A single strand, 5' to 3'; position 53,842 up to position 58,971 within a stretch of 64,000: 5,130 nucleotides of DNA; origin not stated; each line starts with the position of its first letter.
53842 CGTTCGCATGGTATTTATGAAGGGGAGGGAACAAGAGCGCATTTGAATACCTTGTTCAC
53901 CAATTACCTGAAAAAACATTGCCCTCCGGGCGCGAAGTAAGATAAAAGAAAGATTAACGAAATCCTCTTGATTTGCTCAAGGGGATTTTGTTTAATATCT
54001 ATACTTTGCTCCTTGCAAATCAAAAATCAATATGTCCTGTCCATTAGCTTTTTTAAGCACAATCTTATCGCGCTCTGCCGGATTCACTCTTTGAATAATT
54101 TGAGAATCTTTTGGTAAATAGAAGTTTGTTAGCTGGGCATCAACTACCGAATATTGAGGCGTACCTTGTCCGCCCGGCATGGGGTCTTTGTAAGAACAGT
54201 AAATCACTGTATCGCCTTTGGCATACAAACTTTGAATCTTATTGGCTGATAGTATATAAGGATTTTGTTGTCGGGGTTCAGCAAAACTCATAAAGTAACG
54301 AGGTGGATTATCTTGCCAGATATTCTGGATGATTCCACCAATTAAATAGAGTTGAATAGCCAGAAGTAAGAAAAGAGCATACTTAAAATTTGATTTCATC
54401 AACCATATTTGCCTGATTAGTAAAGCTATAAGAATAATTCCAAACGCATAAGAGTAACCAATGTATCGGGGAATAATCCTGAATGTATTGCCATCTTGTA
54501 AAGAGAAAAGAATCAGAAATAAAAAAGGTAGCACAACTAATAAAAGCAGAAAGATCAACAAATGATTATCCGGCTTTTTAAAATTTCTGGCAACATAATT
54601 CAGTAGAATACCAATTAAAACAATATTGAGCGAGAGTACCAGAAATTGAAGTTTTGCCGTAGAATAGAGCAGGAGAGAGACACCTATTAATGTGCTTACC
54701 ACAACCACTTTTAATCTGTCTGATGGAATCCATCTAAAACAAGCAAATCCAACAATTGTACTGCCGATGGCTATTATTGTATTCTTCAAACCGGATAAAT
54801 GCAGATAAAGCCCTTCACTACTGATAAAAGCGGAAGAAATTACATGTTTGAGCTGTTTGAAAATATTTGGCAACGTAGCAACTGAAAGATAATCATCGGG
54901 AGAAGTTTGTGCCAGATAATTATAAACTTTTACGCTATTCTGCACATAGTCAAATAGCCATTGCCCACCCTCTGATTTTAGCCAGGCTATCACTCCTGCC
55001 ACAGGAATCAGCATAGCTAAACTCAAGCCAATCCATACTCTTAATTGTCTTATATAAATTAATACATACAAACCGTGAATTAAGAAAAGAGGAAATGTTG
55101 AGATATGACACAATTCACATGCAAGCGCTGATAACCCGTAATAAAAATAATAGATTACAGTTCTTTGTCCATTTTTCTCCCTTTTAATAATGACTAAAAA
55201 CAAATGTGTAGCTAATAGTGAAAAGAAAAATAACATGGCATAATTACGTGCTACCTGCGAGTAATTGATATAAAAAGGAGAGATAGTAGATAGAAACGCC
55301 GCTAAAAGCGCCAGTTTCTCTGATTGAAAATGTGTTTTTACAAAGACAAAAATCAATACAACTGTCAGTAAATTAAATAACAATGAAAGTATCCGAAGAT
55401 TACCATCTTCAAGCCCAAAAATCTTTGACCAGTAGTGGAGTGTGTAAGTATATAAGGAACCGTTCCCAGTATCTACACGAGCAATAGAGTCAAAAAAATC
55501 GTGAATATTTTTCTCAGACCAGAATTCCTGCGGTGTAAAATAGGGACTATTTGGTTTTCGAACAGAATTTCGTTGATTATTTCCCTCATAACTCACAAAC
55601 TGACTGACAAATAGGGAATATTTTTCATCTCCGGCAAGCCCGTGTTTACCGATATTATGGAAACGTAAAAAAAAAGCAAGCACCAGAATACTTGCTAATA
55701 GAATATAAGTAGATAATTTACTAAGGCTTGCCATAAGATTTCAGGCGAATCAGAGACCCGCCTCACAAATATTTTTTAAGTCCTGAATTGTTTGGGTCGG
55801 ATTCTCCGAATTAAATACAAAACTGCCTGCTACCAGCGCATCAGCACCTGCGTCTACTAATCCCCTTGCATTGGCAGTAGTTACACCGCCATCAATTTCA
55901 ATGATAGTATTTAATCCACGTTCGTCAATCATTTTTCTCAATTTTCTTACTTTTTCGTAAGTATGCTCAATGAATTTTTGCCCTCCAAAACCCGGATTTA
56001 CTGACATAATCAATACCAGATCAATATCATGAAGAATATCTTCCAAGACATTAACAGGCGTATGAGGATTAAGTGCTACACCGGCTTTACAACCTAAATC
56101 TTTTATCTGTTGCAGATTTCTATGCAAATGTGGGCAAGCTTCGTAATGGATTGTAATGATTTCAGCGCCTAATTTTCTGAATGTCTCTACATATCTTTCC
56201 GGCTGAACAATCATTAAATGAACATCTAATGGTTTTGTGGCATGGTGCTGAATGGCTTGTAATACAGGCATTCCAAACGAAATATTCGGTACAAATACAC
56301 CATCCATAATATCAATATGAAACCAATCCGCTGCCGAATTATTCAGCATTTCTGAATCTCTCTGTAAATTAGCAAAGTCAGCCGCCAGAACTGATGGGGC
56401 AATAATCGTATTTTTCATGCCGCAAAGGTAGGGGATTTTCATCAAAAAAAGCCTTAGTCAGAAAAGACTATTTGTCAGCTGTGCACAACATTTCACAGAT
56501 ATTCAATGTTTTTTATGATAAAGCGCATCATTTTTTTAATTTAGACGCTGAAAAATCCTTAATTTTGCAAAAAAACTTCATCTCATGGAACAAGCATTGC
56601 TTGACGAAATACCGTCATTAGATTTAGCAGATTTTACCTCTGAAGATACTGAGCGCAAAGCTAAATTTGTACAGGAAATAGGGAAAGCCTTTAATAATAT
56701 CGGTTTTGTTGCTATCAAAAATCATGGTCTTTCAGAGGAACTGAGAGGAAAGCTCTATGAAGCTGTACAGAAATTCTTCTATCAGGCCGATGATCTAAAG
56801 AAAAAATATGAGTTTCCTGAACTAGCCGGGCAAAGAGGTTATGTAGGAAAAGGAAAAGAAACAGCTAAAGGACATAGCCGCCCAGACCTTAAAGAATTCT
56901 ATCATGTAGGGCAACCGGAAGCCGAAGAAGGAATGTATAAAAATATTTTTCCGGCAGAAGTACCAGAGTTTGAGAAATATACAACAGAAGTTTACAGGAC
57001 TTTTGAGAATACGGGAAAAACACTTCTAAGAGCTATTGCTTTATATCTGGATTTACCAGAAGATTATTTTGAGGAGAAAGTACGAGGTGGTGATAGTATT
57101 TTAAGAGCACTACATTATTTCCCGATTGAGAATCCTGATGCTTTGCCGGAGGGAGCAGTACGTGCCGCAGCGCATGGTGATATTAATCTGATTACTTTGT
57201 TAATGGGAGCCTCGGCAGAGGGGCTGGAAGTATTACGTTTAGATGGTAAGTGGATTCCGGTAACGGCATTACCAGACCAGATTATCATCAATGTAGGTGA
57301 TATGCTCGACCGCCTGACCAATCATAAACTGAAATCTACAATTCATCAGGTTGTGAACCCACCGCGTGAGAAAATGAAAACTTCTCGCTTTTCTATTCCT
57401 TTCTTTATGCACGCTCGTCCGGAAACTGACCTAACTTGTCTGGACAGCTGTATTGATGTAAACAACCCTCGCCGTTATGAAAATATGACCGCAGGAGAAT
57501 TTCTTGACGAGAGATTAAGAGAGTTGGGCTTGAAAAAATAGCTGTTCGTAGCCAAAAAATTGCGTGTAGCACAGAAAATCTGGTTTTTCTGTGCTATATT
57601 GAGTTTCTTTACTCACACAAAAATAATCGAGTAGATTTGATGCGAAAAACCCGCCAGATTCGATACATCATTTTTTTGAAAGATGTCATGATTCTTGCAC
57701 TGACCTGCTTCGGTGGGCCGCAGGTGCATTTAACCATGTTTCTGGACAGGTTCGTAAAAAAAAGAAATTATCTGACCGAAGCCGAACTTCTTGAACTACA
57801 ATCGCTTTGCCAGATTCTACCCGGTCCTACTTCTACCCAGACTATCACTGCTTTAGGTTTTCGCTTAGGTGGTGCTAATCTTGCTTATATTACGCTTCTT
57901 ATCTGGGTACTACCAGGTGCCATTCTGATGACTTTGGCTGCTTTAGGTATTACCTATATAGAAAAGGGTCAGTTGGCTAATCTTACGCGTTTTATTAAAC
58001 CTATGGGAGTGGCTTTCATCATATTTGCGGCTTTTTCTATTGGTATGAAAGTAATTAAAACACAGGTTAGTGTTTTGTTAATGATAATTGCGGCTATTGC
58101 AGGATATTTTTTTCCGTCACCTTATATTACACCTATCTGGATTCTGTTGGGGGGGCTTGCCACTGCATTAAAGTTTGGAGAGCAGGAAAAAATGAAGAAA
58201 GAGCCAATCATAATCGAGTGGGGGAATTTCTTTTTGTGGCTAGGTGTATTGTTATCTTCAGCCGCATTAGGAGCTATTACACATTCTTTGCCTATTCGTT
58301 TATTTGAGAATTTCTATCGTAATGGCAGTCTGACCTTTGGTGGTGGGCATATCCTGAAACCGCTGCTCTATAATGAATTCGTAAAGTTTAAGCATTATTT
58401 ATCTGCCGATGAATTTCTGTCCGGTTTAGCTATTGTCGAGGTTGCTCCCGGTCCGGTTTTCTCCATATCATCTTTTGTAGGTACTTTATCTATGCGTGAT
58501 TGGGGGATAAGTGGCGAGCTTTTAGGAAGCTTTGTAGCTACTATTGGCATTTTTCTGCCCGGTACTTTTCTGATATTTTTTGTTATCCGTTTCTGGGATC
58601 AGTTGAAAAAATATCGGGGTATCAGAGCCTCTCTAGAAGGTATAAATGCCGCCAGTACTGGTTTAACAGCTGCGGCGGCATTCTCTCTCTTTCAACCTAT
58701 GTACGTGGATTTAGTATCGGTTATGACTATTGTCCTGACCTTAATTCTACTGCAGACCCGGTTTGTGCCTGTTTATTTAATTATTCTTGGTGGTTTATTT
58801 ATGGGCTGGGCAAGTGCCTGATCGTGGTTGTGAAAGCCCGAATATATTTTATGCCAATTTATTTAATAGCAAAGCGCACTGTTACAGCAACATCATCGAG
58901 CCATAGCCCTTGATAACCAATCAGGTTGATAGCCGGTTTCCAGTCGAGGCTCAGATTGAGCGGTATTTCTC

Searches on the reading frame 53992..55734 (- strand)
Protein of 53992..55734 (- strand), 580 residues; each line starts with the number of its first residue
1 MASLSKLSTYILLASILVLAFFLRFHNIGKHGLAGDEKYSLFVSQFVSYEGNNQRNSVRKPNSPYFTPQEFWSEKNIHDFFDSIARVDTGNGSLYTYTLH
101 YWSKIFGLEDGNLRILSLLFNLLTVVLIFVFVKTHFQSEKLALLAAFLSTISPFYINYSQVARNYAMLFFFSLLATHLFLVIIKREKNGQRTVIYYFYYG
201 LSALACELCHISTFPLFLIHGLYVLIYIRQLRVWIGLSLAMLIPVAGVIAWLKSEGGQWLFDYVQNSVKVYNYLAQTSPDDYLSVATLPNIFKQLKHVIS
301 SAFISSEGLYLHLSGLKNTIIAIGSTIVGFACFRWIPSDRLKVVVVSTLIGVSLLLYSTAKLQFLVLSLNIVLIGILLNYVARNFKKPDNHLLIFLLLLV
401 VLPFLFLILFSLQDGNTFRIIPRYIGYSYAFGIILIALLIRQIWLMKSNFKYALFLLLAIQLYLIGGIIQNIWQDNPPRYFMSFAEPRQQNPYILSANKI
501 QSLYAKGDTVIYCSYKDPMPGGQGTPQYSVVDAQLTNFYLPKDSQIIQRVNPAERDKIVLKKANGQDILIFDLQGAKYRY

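Call 61: search_protein_families(library=pfam, proteins=[window:53992-55734:-], max_evalue=0.00001)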
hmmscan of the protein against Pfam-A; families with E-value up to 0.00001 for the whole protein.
window:53992-55734:- (580 aa): 1 family
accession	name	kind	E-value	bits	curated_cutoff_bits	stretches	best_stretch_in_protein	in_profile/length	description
PF13231.12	PMT_2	-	7.3e-07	30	26.1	1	95-251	6-160/160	Dolichyl-phosphate-mannose-protein mannosyltransferase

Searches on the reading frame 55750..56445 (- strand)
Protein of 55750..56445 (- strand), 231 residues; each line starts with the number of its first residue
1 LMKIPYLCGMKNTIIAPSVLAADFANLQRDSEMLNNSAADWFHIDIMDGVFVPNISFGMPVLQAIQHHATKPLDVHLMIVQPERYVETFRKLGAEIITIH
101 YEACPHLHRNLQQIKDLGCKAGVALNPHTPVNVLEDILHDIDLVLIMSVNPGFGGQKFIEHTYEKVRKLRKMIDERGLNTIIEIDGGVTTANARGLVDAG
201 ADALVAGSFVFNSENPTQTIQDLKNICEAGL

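Call 61: search_protein_families(library=pfam, proteins=[window:55750-56445:-], max_evalue=0.00001)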
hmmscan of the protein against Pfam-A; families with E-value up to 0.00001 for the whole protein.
window:55750-56445:- (231 aa): 1 family
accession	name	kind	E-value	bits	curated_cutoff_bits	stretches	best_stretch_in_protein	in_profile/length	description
PF00834.25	Ribul_P_3_epim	-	1.2e-81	273.3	21.1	1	15-211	2-198/198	Ribulose-phosphate 3 epimerase family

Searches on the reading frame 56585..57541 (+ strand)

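Call 61: search_protein_families(library=pfam, proteins=[window:56585-57541:+], max_evalue=0.00001)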
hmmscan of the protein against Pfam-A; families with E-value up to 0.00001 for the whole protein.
window:56585-57541:+ (318 aa): 2 families
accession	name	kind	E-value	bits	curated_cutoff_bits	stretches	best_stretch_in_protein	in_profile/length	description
PF14226.12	DIOX_N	-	4.6e-23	82.6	27.3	1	9-124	1-116/117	non-haem dioxygenase in morphine synthesis N-terminal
PF03171.26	2OG-FeII_Oxy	-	2.3e-17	63.6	23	1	171-276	3-100/101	2OG-Fe(II) oxygenase superfamily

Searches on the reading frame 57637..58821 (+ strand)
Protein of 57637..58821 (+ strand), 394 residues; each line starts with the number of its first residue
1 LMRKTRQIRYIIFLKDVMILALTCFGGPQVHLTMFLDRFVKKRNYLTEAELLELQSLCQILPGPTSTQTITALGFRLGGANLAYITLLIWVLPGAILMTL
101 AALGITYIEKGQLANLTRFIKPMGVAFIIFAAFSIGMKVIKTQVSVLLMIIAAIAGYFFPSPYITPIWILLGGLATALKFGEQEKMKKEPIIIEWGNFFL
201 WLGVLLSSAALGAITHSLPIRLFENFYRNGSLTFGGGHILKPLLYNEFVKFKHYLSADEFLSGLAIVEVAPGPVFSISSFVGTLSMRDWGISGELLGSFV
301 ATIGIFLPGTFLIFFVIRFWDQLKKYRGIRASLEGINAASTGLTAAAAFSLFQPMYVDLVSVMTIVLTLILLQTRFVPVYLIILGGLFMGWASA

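Call 61: search_protein_families(library=pfam, proteins=[window:57637-58821:+], max_evalue=0.00001)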
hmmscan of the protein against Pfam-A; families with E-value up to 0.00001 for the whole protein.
window:57637-58821:+ (394 aa): 1 family
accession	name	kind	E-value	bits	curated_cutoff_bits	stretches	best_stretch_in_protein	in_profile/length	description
PF02417.20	Chromate_transp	-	7.6e-66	221.7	28.6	2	221-390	2-165/166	Chromate transporter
